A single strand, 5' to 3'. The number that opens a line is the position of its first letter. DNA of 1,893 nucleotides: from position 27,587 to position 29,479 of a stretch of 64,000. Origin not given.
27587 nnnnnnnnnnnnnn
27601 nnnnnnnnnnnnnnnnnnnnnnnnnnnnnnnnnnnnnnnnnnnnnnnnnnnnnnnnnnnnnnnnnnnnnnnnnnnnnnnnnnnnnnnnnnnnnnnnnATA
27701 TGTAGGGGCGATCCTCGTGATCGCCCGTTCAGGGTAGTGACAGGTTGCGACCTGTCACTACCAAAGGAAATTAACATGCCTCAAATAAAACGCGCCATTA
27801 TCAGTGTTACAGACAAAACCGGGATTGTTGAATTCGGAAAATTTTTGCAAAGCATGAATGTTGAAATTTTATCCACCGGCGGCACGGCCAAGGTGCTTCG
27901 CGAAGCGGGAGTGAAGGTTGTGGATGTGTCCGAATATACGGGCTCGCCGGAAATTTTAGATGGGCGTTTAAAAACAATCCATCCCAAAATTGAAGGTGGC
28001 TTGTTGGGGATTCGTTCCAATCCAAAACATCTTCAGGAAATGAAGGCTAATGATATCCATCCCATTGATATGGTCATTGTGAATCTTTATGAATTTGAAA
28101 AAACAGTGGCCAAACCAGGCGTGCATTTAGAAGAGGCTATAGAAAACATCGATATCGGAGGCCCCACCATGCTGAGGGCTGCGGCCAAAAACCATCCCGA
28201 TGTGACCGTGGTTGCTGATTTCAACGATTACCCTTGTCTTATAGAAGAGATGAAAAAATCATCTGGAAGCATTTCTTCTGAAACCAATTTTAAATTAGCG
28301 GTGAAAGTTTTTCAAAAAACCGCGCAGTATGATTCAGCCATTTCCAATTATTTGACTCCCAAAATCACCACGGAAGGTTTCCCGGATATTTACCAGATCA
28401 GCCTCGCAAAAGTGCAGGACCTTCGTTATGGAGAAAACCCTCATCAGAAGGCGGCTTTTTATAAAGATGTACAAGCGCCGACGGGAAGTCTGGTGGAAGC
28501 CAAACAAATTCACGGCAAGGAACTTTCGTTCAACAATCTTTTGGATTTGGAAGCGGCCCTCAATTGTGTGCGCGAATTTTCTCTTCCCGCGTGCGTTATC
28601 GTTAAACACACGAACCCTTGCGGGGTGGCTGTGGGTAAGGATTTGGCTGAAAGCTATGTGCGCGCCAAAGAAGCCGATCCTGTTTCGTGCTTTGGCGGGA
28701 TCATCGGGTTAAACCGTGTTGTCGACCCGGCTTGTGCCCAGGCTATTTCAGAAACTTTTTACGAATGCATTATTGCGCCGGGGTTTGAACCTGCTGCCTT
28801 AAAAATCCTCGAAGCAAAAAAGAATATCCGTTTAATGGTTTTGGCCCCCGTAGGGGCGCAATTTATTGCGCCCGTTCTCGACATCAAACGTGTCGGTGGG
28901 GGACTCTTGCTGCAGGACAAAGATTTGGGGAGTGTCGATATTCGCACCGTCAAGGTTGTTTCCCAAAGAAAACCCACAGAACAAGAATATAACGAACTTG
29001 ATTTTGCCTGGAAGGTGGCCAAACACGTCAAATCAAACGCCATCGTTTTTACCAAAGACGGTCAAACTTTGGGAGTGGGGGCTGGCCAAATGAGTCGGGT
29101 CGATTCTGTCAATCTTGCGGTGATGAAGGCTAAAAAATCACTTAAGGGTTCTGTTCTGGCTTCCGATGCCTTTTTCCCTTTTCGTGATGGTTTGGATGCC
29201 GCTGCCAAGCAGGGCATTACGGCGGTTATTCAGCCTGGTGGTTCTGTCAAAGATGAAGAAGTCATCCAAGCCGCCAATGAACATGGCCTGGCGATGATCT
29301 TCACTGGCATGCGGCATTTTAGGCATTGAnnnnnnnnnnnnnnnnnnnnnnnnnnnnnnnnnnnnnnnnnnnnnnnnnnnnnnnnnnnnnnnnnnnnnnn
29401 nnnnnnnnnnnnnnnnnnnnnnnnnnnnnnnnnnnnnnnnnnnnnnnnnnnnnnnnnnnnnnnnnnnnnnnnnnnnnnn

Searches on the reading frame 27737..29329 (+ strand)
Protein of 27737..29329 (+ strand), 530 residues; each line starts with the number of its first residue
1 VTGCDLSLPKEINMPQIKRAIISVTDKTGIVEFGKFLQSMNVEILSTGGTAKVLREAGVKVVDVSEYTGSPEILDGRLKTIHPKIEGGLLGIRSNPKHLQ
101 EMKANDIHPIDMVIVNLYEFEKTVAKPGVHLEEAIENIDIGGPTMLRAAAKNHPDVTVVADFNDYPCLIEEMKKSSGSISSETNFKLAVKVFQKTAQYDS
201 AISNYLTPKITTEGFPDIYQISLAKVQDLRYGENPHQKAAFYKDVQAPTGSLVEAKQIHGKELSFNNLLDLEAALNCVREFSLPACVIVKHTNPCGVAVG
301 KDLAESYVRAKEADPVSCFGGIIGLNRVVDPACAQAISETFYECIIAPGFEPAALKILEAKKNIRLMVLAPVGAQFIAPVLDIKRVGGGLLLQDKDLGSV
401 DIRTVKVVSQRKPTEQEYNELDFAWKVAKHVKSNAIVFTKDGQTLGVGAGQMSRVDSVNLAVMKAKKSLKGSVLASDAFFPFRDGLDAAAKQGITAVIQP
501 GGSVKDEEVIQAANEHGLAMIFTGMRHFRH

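Call 69: search_protein_families(library=pfam, proteins=[window:27737-29329:+], max_evalue=0.00001)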
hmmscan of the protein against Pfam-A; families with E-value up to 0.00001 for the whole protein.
window:27737-29329:+ (530 aa): 2 families
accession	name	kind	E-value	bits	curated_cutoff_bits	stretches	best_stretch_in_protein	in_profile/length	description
PF01808.24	AICARFT_IMPCHas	-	1.8e-123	412.4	25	1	149-464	1-311/311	AICARFT/IMPCHase bienzyme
PF02142.27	MGS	-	3e-26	91.8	24.1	1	29-144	1-94/94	MGS-like domain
